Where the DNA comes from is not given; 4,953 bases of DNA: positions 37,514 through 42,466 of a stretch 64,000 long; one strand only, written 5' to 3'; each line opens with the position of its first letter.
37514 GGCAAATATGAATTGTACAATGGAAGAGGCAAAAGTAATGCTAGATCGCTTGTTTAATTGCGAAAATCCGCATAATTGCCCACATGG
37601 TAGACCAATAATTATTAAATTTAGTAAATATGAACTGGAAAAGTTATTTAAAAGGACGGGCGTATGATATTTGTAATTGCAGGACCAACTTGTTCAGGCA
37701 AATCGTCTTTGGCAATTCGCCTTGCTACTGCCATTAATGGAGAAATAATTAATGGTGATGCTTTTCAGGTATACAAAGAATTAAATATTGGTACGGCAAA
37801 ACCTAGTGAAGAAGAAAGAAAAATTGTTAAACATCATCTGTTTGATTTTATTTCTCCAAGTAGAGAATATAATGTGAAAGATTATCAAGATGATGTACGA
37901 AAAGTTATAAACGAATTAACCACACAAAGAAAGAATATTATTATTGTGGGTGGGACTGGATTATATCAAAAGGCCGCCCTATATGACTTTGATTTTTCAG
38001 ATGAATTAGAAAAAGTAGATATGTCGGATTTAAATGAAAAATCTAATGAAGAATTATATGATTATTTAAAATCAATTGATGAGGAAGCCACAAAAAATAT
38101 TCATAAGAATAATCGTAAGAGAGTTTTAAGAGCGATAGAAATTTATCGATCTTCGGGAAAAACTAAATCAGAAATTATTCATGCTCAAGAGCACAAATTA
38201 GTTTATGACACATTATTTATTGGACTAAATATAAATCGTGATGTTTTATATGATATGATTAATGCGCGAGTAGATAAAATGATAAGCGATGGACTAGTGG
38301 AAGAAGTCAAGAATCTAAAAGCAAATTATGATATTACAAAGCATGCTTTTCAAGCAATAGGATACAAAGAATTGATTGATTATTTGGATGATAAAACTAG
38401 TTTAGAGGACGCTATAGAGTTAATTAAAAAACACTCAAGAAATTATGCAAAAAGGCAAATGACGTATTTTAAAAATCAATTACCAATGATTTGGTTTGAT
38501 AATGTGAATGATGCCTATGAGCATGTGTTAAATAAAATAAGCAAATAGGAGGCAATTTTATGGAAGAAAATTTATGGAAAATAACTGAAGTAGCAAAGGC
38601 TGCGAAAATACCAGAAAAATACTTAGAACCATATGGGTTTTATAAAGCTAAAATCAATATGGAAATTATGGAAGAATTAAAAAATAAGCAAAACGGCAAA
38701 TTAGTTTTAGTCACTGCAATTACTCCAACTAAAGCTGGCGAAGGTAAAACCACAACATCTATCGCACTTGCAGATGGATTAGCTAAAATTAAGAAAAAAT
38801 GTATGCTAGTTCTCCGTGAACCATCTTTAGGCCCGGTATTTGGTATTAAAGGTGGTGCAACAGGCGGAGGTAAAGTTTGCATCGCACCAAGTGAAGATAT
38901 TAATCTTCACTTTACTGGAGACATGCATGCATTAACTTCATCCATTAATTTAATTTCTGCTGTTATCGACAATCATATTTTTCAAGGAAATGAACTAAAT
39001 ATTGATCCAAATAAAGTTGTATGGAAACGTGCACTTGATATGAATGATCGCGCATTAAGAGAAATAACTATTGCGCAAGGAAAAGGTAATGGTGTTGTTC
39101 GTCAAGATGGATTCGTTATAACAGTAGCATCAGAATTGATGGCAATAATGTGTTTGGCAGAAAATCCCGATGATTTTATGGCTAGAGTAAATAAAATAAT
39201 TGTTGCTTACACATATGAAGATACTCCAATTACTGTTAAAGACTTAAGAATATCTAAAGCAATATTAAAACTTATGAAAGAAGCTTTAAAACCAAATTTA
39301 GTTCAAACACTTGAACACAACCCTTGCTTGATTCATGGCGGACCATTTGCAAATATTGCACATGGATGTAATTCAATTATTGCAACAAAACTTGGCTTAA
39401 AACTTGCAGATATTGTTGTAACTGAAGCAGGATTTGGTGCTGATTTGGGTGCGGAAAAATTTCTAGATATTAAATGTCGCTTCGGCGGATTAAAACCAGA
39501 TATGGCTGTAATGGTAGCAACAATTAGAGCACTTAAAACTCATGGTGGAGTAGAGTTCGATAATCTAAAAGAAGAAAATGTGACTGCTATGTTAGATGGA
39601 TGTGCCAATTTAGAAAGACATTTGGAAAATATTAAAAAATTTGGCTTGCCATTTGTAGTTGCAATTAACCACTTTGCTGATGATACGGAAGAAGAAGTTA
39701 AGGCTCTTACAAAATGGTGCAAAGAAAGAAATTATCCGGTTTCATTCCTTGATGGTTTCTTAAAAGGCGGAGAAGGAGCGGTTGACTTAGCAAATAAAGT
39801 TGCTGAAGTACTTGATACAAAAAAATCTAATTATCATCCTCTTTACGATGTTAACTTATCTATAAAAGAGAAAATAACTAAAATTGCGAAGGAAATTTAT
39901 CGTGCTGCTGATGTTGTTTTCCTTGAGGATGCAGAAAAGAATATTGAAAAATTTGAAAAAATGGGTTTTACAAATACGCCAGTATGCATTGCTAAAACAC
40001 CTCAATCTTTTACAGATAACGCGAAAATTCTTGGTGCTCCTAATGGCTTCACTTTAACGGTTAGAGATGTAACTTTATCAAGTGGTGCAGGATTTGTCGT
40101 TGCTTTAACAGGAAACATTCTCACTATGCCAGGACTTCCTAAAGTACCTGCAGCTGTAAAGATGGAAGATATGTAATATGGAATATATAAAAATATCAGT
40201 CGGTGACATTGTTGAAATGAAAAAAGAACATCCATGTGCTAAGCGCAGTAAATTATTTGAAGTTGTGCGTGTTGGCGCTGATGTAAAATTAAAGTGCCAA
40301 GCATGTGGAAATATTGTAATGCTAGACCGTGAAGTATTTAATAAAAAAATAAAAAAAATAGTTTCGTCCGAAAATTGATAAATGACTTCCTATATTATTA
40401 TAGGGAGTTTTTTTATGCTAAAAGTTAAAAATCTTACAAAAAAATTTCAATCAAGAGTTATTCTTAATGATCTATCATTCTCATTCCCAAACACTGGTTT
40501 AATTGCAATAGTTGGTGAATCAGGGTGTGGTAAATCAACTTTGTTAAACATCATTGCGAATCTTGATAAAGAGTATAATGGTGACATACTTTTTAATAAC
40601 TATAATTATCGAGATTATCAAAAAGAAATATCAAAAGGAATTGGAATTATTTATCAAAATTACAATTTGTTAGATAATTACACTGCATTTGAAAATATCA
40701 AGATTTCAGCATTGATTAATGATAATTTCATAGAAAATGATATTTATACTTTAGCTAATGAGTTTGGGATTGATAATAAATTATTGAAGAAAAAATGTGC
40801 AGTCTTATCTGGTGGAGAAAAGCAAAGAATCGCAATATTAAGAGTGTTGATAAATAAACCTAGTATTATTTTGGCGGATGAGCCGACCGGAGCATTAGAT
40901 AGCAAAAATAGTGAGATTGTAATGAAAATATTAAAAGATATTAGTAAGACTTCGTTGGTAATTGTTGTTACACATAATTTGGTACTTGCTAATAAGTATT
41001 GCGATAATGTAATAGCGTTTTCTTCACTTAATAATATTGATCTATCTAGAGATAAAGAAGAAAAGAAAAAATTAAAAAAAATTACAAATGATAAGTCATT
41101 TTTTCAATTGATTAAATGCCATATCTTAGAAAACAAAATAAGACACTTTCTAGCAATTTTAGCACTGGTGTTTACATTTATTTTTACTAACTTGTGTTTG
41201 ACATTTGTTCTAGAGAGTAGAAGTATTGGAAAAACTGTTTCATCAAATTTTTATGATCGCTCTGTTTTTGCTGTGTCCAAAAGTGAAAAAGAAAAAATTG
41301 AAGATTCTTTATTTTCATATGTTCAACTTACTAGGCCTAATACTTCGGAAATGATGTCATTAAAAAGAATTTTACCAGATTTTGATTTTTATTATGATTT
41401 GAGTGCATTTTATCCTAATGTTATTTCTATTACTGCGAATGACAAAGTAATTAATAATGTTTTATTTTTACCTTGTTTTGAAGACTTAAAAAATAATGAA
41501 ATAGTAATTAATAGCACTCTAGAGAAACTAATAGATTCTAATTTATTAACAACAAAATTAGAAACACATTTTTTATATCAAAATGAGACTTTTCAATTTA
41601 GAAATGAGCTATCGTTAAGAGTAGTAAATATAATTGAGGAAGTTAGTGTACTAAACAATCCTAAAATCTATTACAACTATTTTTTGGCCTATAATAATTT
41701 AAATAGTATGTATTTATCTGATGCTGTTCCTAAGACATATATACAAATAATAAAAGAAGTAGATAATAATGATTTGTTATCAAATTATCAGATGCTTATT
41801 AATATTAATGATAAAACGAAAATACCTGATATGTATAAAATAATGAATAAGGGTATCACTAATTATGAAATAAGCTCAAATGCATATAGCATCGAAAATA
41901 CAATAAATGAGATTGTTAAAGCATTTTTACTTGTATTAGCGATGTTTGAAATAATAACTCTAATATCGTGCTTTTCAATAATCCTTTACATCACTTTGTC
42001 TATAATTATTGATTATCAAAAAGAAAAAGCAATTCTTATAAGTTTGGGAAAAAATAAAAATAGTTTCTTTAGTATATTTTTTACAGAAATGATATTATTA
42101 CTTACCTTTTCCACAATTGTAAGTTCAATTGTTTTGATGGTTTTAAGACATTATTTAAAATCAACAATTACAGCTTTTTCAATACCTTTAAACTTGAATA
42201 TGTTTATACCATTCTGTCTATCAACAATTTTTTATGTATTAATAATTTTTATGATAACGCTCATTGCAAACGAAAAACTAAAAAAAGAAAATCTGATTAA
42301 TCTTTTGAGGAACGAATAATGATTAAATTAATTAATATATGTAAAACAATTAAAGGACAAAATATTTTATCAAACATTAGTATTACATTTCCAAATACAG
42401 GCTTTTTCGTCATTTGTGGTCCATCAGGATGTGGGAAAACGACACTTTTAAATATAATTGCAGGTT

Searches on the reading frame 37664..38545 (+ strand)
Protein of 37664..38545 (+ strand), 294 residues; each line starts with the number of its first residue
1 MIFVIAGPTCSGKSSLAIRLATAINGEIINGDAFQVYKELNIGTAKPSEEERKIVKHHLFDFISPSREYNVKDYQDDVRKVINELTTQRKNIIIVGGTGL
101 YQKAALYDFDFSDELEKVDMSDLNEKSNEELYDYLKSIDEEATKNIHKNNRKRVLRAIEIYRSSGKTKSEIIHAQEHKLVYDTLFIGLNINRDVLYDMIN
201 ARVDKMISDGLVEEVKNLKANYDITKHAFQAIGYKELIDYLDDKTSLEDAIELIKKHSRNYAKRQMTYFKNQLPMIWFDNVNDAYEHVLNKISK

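Call 87: search_protein_families(library=pfam, proteins=[window:37664-38545:+], max_evalue=0.00001)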
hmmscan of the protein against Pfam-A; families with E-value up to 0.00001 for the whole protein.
window:37664-38545:+ (294 aa): 2 families
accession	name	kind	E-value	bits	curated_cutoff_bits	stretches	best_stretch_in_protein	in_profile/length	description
PF01715.23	IPPT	-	3.2e-81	273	23.6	1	35-272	1-243/243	IPP transferase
PF01745.22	IPT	-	3.7e-10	40.1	20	1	2-97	3-98/233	Isopentenyl transferase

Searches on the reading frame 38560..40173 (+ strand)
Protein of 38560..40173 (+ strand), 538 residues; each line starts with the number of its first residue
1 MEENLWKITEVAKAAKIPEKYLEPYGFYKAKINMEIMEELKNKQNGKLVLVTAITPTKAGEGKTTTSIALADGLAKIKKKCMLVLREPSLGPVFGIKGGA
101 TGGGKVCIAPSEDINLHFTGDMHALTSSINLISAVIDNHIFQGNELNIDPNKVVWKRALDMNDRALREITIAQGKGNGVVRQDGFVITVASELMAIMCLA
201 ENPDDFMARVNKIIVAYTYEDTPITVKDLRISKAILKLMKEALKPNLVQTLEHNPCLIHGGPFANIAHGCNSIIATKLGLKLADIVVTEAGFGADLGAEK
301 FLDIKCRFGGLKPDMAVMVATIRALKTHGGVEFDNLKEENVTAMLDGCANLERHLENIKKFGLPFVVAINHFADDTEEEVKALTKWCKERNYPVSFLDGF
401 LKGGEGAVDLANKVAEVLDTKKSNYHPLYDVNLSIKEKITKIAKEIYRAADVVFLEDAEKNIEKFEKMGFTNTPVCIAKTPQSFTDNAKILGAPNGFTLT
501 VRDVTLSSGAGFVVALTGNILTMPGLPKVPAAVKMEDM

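Call 88: search_protein_families(library=pfam, proteins=[window:38560-40173:+], max_evalue=0.00001)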
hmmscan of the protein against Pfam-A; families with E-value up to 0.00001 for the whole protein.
window:38560-40173:+ (538 aa): 1 family
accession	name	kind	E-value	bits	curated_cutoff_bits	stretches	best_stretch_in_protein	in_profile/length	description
PF01268.25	FTHFS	-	3.9e-242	804.9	27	1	3-536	10-545/556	Formate--tetrahydrofolate ligase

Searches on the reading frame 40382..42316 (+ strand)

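Call 88: search_protein_families(library=pfam, proteins=[window:40382-42316:+], max_evalue=0.00001)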
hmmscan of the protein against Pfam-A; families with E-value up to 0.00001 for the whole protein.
window:40382-42316:+ (645 aa): 3 families
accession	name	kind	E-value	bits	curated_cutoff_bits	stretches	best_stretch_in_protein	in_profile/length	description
PF00005.33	ABC_tran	-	4.6e-31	108.7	25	1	28-169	1-136/137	ABC transporter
PF02463.25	SMC_N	-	3.2e-08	33.7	40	0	115-210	117-208/220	RecF/RecN/SMC N terminal domain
PF02687.27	FtsX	-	4.4e-08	33.6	25.5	1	522-635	3-117/120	FtsX-like permease C-terminal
